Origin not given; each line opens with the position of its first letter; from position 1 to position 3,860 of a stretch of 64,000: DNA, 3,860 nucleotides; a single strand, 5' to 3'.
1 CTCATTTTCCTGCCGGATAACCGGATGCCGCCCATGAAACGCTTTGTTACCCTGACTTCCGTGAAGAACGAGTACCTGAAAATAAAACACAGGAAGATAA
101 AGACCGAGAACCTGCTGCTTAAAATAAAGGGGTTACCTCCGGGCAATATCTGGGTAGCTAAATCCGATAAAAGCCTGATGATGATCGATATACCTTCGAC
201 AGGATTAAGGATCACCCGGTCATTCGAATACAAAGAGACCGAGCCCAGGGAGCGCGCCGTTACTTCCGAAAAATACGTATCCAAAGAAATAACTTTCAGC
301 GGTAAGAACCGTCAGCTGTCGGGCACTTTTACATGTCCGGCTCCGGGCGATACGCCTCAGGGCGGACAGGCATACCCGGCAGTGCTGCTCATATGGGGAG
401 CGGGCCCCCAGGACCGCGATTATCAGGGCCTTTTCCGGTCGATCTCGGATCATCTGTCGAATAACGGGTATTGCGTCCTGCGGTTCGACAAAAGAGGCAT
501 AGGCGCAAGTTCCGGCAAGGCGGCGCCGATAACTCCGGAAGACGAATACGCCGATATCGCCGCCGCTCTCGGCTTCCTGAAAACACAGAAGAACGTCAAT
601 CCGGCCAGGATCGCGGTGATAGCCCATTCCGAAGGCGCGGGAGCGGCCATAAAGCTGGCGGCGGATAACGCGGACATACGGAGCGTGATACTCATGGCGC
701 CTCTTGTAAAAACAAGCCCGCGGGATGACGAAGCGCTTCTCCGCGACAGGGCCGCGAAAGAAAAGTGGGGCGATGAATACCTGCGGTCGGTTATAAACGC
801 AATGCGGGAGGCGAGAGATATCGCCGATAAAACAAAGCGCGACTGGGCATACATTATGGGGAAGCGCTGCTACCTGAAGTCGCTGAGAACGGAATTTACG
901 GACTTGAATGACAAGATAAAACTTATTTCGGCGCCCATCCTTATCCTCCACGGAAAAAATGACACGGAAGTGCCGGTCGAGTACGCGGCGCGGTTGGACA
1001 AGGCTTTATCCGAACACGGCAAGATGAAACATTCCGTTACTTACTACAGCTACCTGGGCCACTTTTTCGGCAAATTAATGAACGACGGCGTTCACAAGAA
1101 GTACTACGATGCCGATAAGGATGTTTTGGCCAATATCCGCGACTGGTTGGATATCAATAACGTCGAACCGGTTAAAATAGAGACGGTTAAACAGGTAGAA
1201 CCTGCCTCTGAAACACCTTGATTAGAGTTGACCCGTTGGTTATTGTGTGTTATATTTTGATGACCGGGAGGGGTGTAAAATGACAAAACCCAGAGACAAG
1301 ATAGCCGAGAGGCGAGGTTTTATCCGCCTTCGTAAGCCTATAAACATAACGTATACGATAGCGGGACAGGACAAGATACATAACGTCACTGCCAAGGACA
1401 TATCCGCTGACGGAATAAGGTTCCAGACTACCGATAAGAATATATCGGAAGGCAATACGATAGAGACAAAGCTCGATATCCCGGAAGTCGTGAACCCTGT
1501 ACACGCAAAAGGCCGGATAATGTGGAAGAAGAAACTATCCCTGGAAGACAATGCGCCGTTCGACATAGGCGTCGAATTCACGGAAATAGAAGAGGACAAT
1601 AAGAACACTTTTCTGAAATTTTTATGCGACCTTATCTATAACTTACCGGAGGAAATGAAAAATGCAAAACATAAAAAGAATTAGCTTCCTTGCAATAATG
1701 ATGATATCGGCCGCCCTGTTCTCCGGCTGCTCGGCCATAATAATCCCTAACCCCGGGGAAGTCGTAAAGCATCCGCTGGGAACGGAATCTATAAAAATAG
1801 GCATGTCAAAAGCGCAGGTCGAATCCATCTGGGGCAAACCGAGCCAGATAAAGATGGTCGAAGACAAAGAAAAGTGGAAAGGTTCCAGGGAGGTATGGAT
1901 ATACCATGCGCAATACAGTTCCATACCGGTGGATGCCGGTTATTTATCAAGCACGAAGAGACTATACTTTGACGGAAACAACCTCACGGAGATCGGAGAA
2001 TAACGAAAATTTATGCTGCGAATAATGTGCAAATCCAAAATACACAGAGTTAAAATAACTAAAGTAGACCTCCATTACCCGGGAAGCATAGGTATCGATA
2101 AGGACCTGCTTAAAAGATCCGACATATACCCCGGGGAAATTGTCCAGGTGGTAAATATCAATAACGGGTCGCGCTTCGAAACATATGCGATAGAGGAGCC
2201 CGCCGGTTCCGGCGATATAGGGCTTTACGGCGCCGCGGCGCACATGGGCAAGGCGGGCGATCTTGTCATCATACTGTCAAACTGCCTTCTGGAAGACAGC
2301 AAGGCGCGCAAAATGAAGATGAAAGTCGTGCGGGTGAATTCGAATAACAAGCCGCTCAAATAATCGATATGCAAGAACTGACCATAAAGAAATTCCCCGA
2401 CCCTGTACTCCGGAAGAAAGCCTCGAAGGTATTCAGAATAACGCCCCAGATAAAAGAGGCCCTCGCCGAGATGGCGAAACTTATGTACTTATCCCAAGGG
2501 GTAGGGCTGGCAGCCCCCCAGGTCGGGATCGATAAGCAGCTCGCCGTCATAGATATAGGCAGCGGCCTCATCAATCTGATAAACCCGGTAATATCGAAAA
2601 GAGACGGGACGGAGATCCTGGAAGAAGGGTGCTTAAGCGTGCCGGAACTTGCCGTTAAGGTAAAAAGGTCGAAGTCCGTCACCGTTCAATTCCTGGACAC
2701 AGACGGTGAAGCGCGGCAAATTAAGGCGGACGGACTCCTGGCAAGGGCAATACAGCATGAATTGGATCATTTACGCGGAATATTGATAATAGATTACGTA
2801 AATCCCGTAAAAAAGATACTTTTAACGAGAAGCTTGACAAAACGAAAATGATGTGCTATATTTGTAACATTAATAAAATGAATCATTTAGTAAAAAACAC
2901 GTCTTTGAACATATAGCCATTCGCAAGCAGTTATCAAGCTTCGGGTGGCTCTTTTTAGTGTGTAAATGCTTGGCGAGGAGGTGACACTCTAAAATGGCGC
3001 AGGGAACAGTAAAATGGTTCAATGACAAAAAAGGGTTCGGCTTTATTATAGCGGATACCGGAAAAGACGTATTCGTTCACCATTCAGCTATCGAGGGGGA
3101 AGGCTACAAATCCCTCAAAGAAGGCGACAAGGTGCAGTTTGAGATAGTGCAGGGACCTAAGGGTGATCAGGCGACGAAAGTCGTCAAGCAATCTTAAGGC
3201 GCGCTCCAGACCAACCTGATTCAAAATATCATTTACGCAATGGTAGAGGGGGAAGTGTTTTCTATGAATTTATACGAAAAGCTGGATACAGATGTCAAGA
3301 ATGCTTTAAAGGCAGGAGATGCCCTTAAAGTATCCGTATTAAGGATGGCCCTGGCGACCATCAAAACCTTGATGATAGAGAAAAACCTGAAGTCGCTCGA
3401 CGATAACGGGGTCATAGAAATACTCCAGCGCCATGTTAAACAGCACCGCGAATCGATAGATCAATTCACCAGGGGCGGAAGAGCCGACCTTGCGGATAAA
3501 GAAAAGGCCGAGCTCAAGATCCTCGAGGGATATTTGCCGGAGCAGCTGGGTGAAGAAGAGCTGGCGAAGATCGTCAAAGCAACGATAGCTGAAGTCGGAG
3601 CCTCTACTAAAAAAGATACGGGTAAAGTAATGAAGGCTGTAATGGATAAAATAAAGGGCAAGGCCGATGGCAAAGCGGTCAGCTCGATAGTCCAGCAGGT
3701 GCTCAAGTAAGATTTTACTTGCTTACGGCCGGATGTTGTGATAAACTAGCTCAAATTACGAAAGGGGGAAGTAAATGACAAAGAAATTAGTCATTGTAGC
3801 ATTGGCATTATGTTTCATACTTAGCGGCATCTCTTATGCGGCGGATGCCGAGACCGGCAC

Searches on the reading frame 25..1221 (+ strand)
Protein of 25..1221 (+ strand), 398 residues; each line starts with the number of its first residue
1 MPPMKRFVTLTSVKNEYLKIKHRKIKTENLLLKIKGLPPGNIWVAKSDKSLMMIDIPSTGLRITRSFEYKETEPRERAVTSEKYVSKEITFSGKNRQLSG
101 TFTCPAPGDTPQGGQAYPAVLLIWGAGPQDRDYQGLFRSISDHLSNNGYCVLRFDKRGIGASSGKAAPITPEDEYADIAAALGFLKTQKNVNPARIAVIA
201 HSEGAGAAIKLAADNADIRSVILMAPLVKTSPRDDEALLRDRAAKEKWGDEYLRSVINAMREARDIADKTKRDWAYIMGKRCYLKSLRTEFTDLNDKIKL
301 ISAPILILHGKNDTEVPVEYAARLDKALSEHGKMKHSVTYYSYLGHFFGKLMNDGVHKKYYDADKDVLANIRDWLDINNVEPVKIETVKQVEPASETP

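Call 30: search_protein_families(library=pfam, proteins=[window:25-1221:+], max_evalue=0.001)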
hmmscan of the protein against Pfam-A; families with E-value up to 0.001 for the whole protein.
window:25-1221:+ (398 aa): 9 families
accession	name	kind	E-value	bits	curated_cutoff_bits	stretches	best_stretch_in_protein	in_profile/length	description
PF12146.15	Hydrolase_4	-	7e-18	65.2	27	1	133-333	16-222/239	Serine aminopeptidase, S33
PF00561.26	Abhydrolase_1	-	1.4e-12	48.2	25.8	1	127-330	9-227/245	alpha/beta hydrolase fold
PF12697.13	Abhydrolase_6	-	4.1e-11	44.4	26.3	1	137-324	17-191/217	Alpha/beta hydrolase family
PF01738.24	DLH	-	4.6e-08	33.4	21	1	297-375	138-213/217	Dienelactone hydrolase family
PF00326.27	Peptidase_S9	-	1.4e-07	31.6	22.6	1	299-352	142-193/213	Prolyl oligopeptidase family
PF20434.5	BD-FAE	-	3.6e-06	27.1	26.8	1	113-328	9-215/215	BD-FAE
PF08840.17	BAAT_C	-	1.6e-05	25.5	20.9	1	181-347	9-159/210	BAAT / Acyl-CoA thioester hydrolase C terminal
PF02129.25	Peptidase_S15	-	1.6e-05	25.2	23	1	111-286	12-188/262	X-Pro dipeptidyl-peptidase (S15 family)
PF10605.15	3HBOH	-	0.00036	19.4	27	0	285-332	535-582/688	3HB-oligomer hydrolase (3HBOH)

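Call 84: find_encoding_contigs(protein=window:25-1221:+, flank=10000, max_places=2)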
Protein window:25-1221:+ (398 aa): no gene with exactly this product is on record in the collection.

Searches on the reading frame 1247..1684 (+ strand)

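Call 30: search_protein_families(library=pfam, proteins=[window:1247-1684:+], max_evalue=0.001)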
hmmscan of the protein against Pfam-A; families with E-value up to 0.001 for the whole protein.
window:1247-1684:+ (145 aa): 1 family
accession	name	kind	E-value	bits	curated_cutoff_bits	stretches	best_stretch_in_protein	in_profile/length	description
PF07238.19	PilZ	-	1.6e-11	44.9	22.5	1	21-125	1-99/102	PilZ domain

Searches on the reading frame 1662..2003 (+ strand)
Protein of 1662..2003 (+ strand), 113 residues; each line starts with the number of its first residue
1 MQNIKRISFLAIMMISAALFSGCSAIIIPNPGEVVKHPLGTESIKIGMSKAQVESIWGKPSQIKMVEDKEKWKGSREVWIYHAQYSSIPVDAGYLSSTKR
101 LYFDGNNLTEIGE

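Call 30: search_protein_families(library=pfam, proteins=[window:1662-2003:+], max_evalue=0.001)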
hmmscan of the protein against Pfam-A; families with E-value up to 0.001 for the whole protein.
window:1662-2003:+ (113 aa): 1 family
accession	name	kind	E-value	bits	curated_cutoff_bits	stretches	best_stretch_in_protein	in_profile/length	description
PF04355.18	BamE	-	0.00011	22.4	23.2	1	42-71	10-38/71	Outer membrane protein assembly factor BamE domain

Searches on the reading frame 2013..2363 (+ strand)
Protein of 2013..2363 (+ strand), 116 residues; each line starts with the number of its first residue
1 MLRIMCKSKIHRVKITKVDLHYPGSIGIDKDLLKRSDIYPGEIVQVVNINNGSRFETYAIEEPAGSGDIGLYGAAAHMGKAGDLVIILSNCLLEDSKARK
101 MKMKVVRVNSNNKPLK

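Call 30: search_protein_families(library=pfam, proteins=[window:2013-2363:+], max_evalue=0.001)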
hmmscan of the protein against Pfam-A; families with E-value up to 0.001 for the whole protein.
window:2013-2363:+ (116 aa): 1 family
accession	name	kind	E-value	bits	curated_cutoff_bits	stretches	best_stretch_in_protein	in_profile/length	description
PF02261.22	Asp_decarbox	-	5.5e-41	139.5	25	1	1-113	1-113/115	Aspartate decarboxylase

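Call 86: find_encoding_contigs(protein=window:2013-2363:+, flank=10000, max_places=2)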
Protein window:2013-2363:+ (116 aa): no gene with exactly this product is on record in the collection.

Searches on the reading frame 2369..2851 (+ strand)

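Call 30: search_protein_families(library=pfam, proteins=[window:2369-2851:+], max_evalue=0.001)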
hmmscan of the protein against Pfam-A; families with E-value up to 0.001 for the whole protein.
window:2369-2851:+ (160 aa): 1 family
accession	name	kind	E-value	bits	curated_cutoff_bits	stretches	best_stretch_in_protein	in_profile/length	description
PF01327.26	Pep_deformylase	-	1.6e-47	161.5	22.8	1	5-149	3-155/156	Polypeptide deformylase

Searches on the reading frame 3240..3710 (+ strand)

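Call 30: search_protein_families(library=pfam, proteins=[window:3240-3710:+], max_evalue=0.001)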
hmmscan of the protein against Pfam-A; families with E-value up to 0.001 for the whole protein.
window:3240-3710:+ (156 aa): 2 families
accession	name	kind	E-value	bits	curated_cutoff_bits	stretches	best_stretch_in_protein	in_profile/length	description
PF09424.15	YqeY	-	2.3e-49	167.6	27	1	13-155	2-143/143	Yqey-like protein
PF02637.23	GatB_Yqey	-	1.7e-05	25.2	27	0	101-155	86-148/148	GatB domain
